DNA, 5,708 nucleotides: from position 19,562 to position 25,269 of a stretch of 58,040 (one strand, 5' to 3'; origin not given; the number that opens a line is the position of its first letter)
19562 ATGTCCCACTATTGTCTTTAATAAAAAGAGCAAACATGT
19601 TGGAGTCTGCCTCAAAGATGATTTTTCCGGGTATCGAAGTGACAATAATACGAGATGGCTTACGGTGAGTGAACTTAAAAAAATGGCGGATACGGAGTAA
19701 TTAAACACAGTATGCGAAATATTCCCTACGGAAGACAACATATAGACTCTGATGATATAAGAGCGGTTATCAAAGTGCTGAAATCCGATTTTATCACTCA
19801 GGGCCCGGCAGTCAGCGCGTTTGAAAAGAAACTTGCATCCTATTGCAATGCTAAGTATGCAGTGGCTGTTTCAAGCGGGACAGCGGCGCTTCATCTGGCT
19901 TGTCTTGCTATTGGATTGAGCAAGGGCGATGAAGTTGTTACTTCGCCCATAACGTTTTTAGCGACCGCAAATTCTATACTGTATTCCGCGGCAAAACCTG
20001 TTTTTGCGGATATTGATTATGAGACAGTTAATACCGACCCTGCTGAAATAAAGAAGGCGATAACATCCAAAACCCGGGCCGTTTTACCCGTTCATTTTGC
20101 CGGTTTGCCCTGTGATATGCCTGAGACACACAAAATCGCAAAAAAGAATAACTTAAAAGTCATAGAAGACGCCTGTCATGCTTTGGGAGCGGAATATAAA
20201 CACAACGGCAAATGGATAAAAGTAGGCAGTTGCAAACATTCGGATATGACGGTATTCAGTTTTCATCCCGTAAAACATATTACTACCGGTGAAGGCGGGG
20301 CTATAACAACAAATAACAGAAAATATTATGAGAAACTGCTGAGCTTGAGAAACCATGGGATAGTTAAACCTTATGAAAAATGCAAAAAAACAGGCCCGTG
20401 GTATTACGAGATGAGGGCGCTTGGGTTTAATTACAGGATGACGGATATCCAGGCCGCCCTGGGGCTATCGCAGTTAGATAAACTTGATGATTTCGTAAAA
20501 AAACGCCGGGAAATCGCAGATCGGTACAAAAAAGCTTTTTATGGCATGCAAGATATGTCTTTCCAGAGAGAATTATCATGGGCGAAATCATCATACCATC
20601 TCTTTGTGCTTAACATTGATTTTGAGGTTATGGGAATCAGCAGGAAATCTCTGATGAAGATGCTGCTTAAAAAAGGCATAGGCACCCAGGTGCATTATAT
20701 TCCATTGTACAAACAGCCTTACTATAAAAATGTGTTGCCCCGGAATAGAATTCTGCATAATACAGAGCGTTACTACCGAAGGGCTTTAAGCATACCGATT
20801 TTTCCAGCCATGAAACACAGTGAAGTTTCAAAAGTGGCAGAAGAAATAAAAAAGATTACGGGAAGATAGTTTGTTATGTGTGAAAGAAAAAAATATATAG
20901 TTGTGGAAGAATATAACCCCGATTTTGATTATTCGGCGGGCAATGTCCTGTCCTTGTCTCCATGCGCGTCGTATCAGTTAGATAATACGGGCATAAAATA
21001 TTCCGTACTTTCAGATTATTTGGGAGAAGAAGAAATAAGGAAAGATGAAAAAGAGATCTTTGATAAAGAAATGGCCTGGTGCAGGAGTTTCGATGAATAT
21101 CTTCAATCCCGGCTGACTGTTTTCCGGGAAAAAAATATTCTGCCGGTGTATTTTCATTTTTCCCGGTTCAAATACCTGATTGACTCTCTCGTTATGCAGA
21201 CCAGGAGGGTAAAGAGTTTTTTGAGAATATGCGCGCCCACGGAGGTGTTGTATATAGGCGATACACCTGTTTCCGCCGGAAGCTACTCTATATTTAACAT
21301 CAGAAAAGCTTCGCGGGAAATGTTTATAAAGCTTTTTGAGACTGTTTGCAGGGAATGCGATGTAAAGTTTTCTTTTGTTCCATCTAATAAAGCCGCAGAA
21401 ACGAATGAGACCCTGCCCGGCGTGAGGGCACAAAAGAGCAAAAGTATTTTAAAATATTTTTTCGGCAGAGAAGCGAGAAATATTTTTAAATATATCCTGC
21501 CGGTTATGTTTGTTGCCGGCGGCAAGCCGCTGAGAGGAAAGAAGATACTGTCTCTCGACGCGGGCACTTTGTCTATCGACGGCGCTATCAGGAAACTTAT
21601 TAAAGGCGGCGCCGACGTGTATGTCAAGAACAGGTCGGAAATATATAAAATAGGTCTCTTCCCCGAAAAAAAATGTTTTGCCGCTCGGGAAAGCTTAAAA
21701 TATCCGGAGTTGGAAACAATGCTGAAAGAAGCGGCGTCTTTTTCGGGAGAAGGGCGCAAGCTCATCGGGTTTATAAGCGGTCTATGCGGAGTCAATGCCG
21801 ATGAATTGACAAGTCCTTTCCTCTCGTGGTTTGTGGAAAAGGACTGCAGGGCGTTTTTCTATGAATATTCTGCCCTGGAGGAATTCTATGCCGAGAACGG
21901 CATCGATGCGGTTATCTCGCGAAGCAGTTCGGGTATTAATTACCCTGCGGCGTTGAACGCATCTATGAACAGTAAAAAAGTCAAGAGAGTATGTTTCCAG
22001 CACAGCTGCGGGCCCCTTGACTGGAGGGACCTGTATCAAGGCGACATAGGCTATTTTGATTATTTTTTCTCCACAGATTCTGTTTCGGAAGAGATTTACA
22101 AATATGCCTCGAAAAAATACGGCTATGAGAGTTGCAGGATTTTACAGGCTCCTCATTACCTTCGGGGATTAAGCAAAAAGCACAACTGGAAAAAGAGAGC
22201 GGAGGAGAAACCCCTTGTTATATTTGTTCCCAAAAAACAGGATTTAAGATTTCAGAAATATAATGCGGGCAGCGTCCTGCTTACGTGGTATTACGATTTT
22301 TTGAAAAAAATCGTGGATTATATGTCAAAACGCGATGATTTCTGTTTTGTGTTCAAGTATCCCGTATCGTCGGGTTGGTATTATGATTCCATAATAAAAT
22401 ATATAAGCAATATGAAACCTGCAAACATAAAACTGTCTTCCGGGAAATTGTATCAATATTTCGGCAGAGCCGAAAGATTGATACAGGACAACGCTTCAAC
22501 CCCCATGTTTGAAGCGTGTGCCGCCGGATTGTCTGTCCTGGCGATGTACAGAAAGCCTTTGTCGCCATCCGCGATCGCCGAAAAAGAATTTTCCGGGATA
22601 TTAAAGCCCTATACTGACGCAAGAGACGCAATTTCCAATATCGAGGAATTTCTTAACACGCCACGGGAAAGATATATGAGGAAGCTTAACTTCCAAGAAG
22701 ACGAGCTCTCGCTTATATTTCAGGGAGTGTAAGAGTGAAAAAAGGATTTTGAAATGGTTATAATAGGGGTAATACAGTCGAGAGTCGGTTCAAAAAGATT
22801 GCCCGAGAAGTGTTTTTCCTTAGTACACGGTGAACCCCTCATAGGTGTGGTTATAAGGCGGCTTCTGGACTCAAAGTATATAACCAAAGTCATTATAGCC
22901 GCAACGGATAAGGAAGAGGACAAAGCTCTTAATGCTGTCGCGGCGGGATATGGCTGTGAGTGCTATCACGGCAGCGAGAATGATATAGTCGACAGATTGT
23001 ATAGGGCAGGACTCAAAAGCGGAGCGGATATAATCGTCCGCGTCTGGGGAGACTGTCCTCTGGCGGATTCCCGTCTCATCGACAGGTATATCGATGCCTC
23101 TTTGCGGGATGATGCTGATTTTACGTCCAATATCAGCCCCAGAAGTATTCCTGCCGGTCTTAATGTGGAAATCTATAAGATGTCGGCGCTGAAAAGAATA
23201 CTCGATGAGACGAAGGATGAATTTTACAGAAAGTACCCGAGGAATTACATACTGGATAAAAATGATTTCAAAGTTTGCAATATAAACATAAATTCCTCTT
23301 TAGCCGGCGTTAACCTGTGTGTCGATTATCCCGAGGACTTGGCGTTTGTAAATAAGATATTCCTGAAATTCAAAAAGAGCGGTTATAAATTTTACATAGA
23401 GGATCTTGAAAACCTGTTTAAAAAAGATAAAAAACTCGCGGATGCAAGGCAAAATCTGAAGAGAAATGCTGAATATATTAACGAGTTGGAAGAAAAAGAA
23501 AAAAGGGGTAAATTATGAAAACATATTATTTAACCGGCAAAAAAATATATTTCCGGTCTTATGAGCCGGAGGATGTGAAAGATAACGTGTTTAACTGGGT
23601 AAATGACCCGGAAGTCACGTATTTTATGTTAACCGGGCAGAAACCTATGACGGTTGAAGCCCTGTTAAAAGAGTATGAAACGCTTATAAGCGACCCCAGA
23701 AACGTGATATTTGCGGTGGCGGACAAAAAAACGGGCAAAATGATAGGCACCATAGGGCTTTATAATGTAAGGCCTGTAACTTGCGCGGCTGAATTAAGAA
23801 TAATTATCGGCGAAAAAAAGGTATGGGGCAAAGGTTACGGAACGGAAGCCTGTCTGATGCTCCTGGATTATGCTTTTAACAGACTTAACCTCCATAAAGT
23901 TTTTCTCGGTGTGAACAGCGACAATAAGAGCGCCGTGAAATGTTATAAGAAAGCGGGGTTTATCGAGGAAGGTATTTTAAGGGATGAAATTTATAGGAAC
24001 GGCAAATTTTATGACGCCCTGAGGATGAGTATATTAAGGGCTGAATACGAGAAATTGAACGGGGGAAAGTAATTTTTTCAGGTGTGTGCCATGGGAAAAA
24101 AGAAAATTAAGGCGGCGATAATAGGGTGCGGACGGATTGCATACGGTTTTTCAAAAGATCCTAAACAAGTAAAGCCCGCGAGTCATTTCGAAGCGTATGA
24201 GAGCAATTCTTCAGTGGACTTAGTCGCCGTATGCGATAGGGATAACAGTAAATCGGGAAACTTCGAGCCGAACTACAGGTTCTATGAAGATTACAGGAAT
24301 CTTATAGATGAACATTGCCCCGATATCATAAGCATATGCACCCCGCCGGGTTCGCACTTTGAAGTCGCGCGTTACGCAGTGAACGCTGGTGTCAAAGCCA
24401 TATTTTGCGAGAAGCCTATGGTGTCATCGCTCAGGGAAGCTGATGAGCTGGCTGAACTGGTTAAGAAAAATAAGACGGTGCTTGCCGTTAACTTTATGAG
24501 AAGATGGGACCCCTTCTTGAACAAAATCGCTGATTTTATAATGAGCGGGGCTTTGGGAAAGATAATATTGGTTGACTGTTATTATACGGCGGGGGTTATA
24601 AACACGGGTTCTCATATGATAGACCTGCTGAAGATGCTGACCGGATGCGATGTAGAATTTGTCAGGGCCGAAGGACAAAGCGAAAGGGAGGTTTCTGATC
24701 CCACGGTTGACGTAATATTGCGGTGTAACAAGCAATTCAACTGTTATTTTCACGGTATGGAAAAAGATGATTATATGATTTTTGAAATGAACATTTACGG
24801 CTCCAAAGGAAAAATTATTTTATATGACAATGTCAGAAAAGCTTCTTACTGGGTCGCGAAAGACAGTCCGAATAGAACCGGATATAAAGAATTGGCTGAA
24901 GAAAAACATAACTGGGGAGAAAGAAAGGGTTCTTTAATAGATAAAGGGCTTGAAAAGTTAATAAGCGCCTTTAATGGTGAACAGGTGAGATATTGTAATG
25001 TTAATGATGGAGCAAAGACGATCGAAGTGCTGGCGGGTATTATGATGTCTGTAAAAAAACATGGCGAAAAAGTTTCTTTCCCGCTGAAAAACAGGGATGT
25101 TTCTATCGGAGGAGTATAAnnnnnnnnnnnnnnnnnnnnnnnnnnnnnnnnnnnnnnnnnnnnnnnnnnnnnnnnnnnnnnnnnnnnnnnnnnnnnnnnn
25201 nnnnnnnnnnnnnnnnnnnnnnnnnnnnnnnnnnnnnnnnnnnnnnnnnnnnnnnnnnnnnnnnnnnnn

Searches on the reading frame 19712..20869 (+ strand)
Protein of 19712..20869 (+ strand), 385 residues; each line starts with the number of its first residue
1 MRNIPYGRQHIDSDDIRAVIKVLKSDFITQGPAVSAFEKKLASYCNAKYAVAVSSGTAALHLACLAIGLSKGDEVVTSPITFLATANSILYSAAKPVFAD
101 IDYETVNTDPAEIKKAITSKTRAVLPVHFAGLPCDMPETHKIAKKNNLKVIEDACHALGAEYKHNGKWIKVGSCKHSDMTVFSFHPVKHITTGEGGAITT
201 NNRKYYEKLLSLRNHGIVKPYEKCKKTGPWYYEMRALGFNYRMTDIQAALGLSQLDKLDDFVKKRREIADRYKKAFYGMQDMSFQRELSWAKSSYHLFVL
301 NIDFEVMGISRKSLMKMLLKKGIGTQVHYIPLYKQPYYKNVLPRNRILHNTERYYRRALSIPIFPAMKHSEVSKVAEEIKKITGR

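Call 5: search_protein_families(library=pfam, proteins=[window:19712-20869:+], max_evalue=0.001)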
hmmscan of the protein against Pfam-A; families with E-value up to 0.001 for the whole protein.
window:19712-20869:+ (385 aa): 4 families
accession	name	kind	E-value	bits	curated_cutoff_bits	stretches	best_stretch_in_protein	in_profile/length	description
PF01041.23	DegT_DnrJ_EryC1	-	2e-122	409.3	19.8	1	10-379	2-359/360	DegT/DnrJ/EryC1/StrS aminotransferase family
PF01053.26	Cys_Met_Meta_PP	-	2.4e-11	43.3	27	1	30-157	50-177/381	Cys/Met metabolism PLP-dependent enzyme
PF00155.27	Aminotran_1_2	-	4.2e-06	26.6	19.7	1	34-157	44-189/361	Aminotransferase class I and II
PF01212.27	Beta_elim_lyase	-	2.4e-05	24.2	27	1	31-261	31-215/288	Beta-eliminating lyase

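Call 81: search_protein_families(library=ncbifam, proteins=[window:19712-20869:+], max_evalue=1e-10)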
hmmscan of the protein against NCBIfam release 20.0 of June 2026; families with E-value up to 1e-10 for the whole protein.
window:19712-20869:+ (385 aa): 7 families
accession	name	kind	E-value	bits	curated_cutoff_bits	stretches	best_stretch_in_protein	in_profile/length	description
TIGR03588.1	PseC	equivalog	5.2e-150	499.6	423.5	1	4-382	2-379/380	UDP-4-amino-4,6-dideoxy-N-acetyl-beta-L-altrosamine transaminase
NF008658.2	PRK11658.1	equivalog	1.6e-94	316.7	631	1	4-384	5-378/379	UDP-4-amino-4-deoxy-L-arabinose aminotransferase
TIGR04181.1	NHT_00031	hypoth_equivalog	3.8e-80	269.4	420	1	12-362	9-357/359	LegC family aminotransferase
NF008687.0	PRK11706.1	equivalog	1.6e-67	227.9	375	1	4-382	2-373/375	dTDP-4-amino-4,6-dideoxygalactose transaminase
NF011936.0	PRK15407.1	equivalog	3.2e-65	220.5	423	2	3-216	36-251/440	lipopolysaccharide biosynthesis protein RfbH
TIGR04427.1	PLP_DesI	equivalog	1.5e-56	192.2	650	1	22-380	41-380/390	dTDP-4-dehydro-6-deoxyglucose aminotransferase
TIGR02379.1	ECA_wecE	subfamily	6.6e-52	176.5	434.85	1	4-382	2-374/376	dTDP-4-amino-4,6-dideoxy-D-glucose transaminase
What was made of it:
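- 19712..20869 (+): PseC aminotransferase. It installs the 4-amino group, which becomes N7 of Pse. Context gene. NCBIfam TIGR03588 500 bits > cut-off 423 (call 81).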

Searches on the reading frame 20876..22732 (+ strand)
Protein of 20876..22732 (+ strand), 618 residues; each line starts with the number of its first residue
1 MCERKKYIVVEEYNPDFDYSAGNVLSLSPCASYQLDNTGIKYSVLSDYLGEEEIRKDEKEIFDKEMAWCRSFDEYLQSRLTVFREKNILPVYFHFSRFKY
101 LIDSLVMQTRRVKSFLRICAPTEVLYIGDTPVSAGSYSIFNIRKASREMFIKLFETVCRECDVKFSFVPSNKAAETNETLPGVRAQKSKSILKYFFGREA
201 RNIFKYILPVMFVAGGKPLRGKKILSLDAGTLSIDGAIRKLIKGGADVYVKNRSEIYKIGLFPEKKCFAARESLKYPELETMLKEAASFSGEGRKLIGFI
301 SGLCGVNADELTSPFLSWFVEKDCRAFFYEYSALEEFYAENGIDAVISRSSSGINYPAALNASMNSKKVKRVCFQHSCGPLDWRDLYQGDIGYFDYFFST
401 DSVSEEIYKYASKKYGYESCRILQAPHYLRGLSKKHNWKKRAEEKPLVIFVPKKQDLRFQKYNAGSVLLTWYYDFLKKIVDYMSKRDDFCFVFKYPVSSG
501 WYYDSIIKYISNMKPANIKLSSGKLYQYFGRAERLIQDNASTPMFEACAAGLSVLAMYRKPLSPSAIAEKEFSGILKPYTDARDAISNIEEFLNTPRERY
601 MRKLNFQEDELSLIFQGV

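Call 5: search_protein_families(library=pfam, proteins=[window:20876-22732:+], max_evalue=0.001)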
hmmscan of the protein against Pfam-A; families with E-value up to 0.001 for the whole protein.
window:20876-22732:+ (618 aa): 0 families

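Call 8: search_protein_families(library=ncbifam, proteins=[window:20876-22732:+], max_evalue=0.01)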
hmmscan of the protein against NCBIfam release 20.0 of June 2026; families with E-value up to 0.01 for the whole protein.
window:20876-22732:+ (618 aa): 0 families

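Call 50: search_protein_families(library=ncbifam, proteins=[window:20876-22732:+], max_evalue=0.00001)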
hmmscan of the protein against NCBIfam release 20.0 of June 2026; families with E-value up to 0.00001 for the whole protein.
window:20876-22732:+ (618 aa): 0 families

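Call 92: search_solved_structures(query=window:20876-22732:+, max_evalue=1)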
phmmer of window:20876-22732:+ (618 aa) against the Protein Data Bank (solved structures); distinct sequences matched with E-value up to 1: 0.
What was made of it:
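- Tried and rejected: No match anywhere (calls 5, 8, 92).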

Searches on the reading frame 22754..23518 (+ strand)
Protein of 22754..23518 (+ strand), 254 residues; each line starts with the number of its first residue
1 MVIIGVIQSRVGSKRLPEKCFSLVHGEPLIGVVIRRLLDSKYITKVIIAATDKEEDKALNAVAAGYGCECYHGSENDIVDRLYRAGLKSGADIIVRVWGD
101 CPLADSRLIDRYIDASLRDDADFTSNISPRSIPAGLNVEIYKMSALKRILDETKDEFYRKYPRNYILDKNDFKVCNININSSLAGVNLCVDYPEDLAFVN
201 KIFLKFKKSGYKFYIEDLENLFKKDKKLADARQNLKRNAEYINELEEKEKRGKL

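Call 5: search_protein_families(library=pfam, proteins=[window:22754-23518:+], max_evalue=0.001)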
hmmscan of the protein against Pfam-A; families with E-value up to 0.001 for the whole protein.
window:22754-23518:+ (254 aa): 2 families
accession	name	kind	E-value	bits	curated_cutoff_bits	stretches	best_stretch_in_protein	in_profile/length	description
PF02348.25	CTP_transf_3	-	5.6e-25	88.9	22.6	1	4-170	1-166/217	Cytidylyltransferase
PF12804.13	NTP_transf_3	-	3.5e-05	24.5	27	1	9-124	10-119/160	MobA-like NTP transferase domain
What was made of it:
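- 22754..23518 (+): CMP-nonulosonate synthetase-like cytidylyltransferase. Divergent: no PseF equivalog hit. Pfam CTP_transf_3 89 bits (call 5).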

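Call 81: search_protein_families(library=ncbifam, proteins=[window:22754-23518:+], max_evalue=1e-10)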
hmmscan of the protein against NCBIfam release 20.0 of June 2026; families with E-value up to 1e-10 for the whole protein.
window:22754-23518:+ (254 aa): 2 families
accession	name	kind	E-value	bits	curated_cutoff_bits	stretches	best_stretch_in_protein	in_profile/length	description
NF009905.0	PRK13368.1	subfamily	1.4e-15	57.3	255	1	1-158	1-153/243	3-deoxy-manno-octulosonate cytidylyltransferase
NF003952.0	PRK05450.1-5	subfamily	6.3e-14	51.7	193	1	2-121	2-121/250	3-deoxy-manno-octulosonate cytidylyltransferase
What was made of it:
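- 22754..23518 (+): Only weak Kdo-cytidylyltransferase NCBIfam hits (call 81).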

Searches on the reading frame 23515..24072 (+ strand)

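Call 5: search_protein_families(library=pfam, proteins=[window:23515-24072:+], max_evalue=0.001)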
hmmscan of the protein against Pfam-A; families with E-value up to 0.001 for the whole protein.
window:23515-24072:+ (185 aa): 6 families
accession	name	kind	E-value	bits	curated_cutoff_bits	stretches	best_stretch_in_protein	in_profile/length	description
PF13302.13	Acetyltransf_3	-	3.6e-27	96.2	25.4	1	11-149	2-137/138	Acetyltransferase (GNAT) domain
PF00583.31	Acetyltransf_1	-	2.8e-15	57.1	20.7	1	51-149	24-116/116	Acetyltransferase (GNAT) family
PF13420.13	Acetyltransf_4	-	1.2e-13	51.8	24.3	1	25-168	12-153/155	Acetyltransferase (GNAT) domain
PF13523.12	Acetyltransf_8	-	2e-08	34.4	27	1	25-153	9-141/145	Acetyltransferase (GNAT) domain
PF13508.13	Acetyltransf_7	-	0.00022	22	27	1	65-150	4-83/84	Acetyltransferase (GNAT) domain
PF13673.13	Acetyltransf_10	-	0.00046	20.6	23.6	1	57-163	25-118/128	Acetyltransferase (GNAT) domain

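Call 81: search_protein_families(library=ncbifam, proteins=[window:23515-24072:+], max_evalue=1e-10)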
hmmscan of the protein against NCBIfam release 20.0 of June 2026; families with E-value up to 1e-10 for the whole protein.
window:23515-24072:+ (185 aa): 2 families
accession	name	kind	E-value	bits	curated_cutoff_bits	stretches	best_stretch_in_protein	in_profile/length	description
NF011709.0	PRK15130.1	equivalog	1.3e-21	77.3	218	1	13-178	9-169/186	spermidine N1-acetyltransferase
TIGR03585.1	PseH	equivalog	5.3e-17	62.3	93.1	1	22-171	11-155/156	UDP-4-amino-4,6-dideoxy-N-acetyl-beta-L-altrosamine N-acetyltransferase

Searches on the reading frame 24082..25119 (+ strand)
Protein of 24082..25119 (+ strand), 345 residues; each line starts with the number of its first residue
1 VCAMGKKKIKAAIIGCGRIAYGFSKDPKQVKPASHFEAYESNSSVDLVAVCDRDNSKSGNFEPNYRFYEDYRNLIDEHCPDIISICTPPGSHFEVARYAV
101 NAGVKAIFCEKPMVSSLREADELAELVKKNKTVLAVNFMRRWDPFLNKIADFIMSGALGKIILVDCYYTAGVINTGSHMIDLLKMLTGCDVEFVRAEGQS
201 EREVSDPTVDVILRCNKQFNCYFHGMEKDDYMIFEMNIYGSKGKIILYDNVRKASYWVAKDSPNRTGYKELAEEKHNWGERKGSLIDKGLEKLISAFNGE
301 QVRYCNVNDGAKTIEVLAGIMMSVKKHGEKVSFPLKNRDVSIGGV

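Call 5: search_protein_families(library=pfam, proteins=[window:24082-25119:+], max_evalue=0.001)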
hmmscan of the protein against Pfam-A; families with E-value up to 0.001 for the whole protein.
window:24082-25119:+ (345 aa): 4 families
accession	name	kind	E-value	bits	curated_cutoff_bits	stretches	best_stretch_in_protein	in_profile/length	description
PF01408.29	GFO_IDH_MocA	-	8.6e-24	85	24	1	9-138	1-120/120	Oxidoreductase family, NAD-binding Rossmann fold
PF22725.1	GFO_IDH_MocA_C3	-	1.8e-06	28.4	27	1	172-245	46-123/124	GFO/IDH/MocA C-terminal domain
PF02894.22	GFO_IDH_MocA_C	-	3.7e-06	27.3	22.9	1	172-328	43-214/218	Oxidoreductase family, C-terminal alpha/beta domain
PF03447.22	NAD_binding_3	-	0.00031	21.9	24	1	34-135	11-114/116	Homoserine dehydrogenase, NAD binding domain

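Call 81: search_protein_families(library=ncbifam, proteins=[window:24082-25119:+], max_evalue=1e-10)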
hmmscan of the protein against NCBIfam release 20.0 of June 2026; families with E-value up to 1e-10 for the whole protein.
window:24082-25119:+ (345 aa): 8 families
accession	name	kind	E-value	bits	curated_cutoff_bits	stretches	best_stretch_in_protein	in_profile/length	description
TIGR04380.1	myo_inos_iolG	equivalog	7.2e-23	81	355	1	9-165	2-149/330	inositol 2-dehydrogenase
NF040723.1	UDP-GlcNAcDh_Arch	equivalog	1.2e-21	77.5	450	1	34-221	14-211/302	UDP-N-acetylglucosamine 3-dehydrogenase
NF052479.1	LevoglcsnDh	equivalog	7e-17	61.2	650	1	7-166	2-159/386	levoglucosan dehydrogenase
NF008607.0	PRK11579.1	subfamily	3.6e-16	59.1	330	1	34-168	19-152/346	oxidoreductase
NF041392.1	XylDh_Gfo6_Halo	equivalog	2.8e-12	46.1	350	1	68-168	71-170/350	D-xylose 1-dehydrogenase Gfo6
NF007574.0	PRK10206.1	equivalog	4.9e-12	45.5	352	1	62-168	45-153/345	oxidoreductase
NF052679.1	InsChiInosDhIolG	equivalog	1.2e-11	44.2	540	1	46-172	29-159/343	bifunctional inositol 2-dehydrogenase/D-chiro-inositol 1-dehydrogenase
NF058561.1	BT_2158_fam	equivalog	1.2e-11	43.9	750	1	43-168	55-184/487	glycoside 3-dehydrogenase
